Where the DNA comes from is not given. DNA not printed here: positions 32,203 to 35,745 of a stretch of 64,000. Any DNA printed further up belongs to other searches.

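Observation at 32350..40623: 2757-aa protein combining FG-GAP beta-propeller repeats with a ~20-helix membrane domain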

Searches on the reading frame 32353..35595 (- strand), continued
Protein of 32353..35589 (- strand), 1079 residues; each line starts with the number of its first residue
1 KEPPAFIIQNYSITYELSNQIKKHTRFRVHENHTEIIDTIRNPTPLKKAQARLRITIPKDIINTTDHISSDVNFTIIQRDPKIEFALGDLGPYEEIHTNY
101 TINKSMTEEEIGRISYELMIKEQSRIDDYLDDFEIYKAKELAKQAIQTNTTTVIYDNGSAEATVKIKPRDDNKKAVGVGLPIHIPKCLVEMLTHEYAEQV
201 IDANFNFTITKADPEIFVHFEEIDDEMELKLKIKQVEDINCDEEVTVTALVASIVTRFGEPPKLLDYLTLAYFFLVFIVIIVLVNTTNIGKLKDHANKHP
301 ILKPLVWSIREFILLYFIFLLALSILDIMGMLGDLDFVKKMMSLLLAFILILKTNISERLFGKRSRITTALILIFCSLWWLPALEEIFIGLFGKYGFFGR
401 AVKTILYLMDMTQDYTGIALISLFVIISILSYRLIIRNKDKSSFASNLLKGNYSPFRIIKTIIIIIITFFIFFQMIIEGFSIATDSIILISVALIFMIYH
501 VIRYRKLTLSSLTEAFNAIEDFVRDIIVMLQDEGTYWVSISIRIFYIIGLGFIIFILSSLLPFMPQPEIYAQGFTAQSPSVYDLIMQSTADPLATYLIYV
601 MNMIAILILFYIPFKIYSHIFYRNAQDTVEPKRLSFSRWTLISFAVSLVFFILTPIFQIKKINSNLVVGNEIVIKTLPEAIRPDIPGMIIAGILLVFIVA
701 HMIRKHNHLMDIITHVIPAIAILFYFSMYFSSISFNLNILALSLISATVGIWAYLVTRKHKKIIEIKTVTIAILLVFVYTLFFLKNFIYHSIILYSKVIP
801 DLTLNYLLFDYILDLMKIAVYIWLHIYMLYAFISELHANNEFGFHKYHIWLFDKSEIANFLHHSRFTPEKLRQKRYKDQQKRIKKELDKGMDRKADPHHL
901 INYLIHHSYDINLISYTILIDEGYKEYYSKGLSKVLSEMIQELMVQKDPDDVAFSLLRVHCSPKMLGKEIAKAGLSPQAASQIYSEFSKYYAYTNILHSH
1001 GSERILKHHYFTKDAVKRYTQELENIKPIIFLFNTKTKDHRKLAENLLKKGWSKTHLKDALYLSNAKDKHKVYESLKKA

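Call 49: find_encoding_contigs(protein=P0068, flank=8000, max_places=3)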
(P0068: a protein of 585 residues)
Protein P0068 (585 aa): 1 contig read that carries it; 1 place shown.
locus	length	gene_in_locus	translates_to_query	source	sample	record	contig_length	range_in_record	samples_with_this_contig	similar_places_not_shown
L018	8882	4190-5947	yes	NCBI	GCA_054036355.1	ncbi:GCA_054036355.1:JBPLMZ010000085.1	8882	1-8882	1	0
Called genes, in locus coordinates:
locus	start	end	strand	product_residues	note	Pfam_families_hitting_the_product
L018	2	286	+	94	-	?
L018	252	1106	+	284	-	PF02540:NAD_synthase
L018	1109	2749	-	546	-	PF00118:Cpn60_TCP1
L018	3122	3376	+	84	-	PF01817:CM_2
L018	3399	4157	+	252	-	PF00491:Arginase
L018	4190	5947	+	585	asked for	-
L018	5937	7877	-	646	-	PF06202:GDE_C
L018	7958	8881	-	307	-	?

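Call 67: find_encoding_contigs(protein=P0004, flank=10000, max_places=3)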
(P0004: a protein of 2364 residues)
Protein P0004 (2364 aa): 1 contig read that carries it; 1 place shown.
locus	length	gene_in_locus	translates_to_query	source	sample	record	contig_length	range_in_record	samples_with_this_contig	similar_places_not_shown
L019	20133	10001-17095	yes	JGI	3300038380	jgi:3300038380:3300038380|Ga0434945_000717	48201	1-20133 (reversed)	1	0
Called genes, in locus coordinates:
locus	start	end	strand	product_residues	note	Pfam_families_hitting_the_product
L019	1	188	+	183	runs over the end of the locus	PF00571:CBS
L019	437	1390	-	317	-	-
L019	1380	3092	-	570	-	PF02543:Carbam_trans_N, PF16861:Carbam_trans_C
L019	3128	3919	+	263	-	PF01978:TrmB, PF13551:HTH_29 (weak)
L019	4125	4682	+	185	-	-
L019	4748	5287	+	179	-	-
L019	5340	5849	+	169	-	-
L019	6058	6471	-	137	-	PF13396:PLDc_N, PF04024:PspC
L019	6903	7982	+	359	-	PF01594:AI-2E_transport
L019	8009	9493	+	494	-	PF02885:Glycos_trans_3N, PF00591:Glycos_transf_3, PF07831:PYNP_C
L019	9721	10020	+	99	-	-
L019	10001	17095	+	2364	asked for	PF21027:Sde0182_C (faint), PF17892:Cadherin_5 (weak), PF17963:Big_9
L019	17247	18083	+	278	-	-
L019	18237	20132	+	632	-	?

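Call 73: list_cluster_members(proteins=[P0064, P0068, P0081, P0005, P0007, P0012, P0041, P0029, P0072, P0102])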
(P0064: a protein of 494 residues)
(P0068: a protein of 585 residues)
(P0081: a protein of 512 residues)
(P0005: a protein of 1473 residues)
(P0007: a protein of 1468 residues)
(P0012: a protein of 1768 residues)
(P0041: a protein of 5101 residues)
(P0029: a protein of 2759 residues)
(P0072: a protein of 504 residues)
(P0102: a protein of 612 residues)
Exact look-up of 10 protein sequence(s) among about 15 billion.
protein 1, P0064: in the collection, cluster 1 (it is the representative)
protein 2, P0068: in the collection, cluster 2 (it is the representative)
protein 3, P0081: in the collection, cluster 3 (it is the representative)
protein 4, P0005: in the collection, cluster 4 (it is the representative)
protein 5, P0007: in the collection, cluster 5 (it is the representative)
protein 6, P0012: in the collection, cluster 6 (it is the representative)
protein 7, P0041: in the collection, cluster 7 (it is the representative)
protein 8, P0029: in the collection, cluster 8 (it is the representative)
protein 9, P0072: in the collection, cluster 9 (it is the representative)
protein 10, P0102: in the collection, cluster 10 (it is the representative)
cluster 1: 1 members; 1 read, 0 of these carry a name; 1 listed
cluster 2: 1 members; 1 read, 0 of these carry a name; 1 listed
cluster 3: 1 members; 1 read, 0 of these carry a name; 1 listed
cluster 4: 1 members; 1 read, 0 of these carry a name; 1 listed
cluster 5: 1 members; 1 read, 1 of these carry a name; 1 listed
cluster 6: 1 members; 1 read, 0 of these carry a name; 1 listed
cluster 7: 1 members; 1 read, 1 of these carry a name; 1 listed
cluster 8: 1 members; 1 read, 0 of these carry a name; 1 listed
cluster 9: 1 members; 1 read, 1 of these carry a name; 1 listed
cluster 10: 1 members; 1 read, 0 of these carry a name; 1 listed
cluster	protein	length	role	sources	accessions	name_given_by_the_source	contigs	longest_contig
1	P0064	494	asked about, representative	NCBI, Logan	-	-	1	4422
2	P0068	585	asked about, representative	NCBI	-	-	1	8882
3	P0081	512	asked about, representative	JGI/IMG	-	-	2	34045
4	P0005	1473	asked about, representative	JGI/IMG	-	-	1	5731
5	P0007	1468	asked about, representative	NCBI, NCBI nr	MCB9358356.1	VCBS repeat-containing protein [Candidatus Woesearchaeota archaeon]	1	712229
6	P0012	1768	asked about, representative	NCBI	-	-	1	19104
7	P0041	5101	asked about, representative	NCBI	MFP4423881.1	MAG: LamG-like jellyroll fold domain-containing protein [Candidatus Woesearchaeota ...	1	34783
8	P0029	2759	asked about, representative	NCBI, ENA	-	-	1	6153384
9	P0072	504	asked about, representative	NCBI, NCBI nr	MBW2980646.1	hypothetical protein KY360_04470 [Candidatus Woesearchaeota archaeon] | hypothetical protein [Candidatus Woesearchaeota archaeon]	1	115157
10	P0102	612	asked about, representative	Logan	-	-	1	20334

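Call 74: find_encoding_contigs(protein=P0029, flank=8000, max_places=2)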
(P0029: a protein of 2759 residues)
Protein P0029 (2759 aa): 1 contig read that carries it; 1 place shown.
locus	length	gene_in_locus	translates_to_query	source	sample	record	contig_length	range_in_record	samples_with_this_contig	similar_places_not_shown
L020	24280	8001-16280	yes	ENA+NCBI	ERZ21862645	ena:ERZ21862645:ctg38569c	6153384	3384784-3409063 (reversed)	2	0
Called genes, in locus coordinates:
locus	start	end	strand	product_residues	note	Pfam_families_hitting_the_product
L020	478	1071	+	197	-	PF00589:Phage_integrase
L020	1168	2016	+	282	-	-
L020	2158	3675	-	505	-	PF00587:tRNA-synt_2b, PF03129:HGTP_anticodon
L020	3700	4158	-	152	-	PF00293:NUDIX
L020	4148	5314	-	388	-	PF00391:PEP-utilizers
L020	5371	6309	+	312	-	PF13353:Fer4_12, PF04055:Radical_SAM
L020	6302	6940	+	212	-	PF00702:Hydrolase, PF13419:HAD_2, PF03031:NIF (weak)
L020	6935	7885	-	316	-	PF01326:PPDK_N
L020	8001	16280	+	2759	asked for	PF13517:FG-GAP_3 (weak)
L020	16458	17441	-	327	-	-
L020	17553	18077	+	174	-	-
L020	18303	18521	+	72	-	-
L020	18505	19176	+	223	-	-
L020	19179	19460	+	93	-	PF00171:Aldedh (weak)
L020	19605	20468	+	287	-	PF00171:Aldedh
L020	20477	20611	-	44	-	-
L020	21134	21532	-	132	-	PF05005:Ocnus (weak)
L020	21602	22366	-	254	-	-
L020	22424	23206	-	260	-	-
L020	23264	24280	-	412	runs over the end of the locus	-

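Call 88: search_protein_families(library=pfam, proteins=[P0117, P0146, P0152, P0143, P0012, P0019, P0085, L016:7033-8997:-], max_evalue=0.0001)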
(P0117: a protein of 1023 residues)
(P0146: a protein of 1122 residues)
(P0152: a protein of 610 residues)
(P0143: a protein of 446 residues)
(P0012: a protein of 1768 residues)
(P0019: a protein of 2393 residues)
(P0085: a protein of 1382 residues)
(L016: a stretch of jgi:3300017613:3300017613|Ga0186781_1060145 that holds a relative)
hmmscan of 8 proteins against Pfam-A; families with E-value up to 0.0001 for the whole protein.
P0117 (1023 aa): 2 families
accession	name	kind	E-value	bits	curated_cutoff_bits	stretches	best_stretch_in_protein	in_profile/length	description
PF18911.6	PKD_4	-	6.3e-15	55.4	27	1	468-527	21-81/85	PKD domain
PF00801.26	PKD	-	2.8e-09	37.3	23.5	1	481-525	29-75/80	PKD domain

P0146 (1122 aa): 3 families
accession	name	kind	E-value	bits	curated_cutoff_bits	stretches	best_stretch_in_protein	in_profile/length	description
PF18911.6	PKD_4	-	3.3e-09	37.1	27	1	510-557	34-81/85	PKD domain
PF00801.26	PKD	-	2e-08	34.6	23.5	1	509-559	28-80/80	PKD domain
PF11617.13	Cu-binding_MopE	-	1.7e-07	31.8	27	1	426-456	1-30/30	Putative metal-binding motif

P0152 (610 aa): 1 family
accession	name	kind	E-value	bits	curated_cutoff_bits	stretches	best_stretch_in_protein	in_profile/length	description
PF18911.6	PKD_4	-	5.2e-08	33.3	27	1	8-81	12-85/85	PKD domain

P0143 (446 aa): 0 families

P0012 (1768 aa): 1 family
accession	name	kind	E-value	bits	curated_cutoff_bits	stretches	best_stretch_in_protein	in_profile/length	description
PF13517.12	FG-GAP_3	-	9.1e-11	42.6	26.9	1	51-117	1-60/61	FG-GAP-like repeat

P0019 (2393 aa): 0 families

P0085 (1382 aa): 1 family
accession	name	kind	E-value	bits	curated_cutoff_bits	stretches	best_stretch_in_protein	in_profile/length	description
PF13517.12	FG-GAP_3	-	1.3e-15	58.2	26.9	1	276-336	1-61/61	FG-GAP-like repeat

L016:7033-8997:- (655 aa): 1 family
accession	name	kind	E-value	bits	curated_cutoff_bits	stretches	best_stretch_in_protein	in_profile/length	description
PF01841.26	Transglut_core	-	3.2e-16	60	23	1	159-249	13-107/108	Transglutaminase-like superfamily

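Call 94: list_cluster_members(proteins=[L020:2161-3675:-, L020:4151-5314:-, L020:5371-6306:+])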
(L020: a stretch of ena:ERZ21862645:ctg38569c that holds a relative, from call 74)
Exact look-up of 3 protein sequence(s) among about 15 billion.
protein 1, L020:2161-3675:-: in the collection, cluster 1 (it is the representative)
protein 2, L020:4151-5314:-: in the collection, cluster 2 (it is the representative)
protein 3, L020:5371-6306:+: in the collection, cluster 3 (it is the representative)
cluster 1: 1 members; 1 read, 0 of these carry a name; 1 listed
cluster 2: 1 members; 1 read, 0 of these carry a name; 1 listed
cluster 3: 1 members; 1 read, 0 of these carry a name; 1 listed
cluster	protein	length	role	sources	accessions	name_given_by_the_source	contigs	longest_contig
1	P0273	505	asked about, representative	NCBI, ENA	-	-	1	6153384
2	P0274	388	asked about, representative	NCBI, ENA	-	-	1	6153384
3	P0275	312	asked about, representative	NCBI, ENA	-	-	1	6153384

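Call 96: find_encoding_contigs(protein=P0072, flank=6000, max_places=2)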
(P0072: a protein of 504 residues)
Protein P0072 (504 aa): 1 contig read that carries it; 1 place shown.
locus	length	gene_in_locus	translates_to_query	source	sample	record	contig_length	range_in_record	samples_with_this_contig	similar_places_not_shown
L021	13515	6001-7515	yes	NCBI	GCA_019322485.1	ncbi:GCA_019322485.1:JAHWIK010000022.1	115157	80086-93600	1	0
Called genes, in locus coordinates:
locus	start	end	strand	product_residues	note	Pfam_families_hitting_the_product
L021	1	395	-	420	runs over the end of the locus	PF00815:Histidinol_dh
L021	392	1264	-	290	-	PF01634:HisG, PF08029:HisG_C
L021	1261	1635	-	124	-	PF01502:PRA-CH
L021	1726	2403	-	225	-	PF04967:HTH_10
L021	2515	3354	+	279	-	-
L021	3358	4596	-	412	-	PF00079:Serpin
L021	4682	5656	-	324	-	-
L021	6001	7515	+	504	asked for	-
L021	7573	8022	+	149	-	PF02001:DUF134, PF27353:MJ0401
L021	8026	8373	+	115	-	PF02579:Nitro_FeMo-Co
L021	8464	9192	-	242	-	PF02535:Zip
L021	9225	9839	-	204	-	PF00069:Pkinase, PF01636:APH (faint), PF06293:Kdo (faint), PF07714:PK_Tyr_Ser-Thr (weak), PF01163:RIO1, PF03109:ABC1 (weak)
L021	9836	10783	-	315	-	PF01699:Na_Ca_ex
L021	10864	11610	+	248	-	PF02535:Zip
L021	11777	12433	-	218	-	-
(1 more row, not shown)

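Call 97: find_encoding_contigs(protein=P0102, flank=6000, max_places=2)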
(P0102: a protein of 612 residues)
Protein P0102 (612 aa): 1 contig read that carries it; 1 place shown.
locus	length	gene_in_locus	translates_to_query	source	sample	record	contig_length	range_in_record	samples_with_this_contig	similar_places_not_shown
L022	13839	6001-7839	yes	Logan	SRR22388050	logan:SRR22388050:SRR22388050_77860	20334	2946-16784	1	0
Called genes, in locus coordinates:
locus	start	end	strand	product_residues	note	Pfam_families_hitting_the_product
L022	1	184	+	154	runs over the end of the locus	-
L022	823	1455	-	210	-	-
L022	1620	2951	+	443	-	-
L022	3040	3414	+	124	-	PF01176:eIF-1a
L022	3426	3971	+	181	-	PF06271:RDD (weak)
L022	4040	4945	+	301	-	-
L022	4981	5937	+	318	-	PF25145:NfeD1b_N, PF01343:Peptidase_S49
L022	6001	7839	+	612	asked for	-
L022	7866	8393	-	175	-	PF00827:Ribosomal_L15e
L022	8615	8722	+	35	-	-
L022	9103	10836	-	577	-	PF05960:DUF885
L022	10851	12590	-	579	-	PF01432:Peptidase_M3 (weak)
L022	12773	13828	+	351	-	PF10432:bact-PGI_C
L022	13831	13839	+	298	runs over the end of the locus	PF00480:ROK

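Call 98: find_encoding_contigs(protein=P0066, flank=6000, max_places=2)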
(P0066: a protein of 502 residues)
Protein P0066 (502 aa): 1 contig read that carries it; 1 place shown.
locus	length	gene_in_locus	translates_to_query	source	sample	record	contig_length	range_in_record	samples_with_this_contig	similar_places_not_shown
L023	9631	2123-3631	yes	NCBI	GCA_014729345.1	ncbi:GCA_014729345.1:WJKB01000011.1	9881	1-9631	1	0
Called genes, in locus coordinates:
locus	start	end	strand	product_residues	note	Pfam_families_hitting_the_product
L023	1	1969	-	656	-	PF11617:Cu-binding_MopE (faint)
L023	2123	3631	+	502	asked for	-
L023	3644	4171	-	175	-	-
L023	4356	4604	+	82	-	-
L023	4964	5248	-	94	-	PF22277:EncFtn-like, PF02915:Rubrerythrin (weak)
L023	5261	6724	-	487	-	PF07705:CARDB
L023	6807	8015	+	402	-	PF00438:S-AdoMet_synt_N, PF02772:S-AdoMet_synt_M, PF02773:S-AdoMet_synt_C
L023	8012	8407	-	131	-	PF01941:AdoMet_Synthase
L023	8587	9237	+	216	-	PF01090:Ribosomal_S19e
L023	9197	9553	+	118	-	PF01984:dsDNA_bind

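Call 99: find_encoding_contigs(protein=P0087, flank=6000, max_places=2)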
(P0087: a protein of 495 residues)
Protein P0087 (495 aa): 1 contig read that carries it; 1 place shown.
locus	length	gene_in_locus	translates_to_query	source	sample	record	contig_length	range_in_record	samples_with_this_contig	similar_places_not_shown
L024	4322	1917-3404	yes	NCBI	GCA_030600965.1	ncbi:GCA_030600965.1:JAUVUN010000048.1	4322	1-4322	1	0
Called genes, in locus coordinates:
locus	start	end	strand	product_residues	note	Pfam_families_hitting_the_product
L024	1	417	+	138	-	?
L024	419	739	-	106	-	-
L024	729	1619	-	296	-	-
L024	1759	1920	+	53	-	-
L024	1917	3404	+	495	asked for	-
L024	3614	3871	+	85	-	PF01022:HTH_5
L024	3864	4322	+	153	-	?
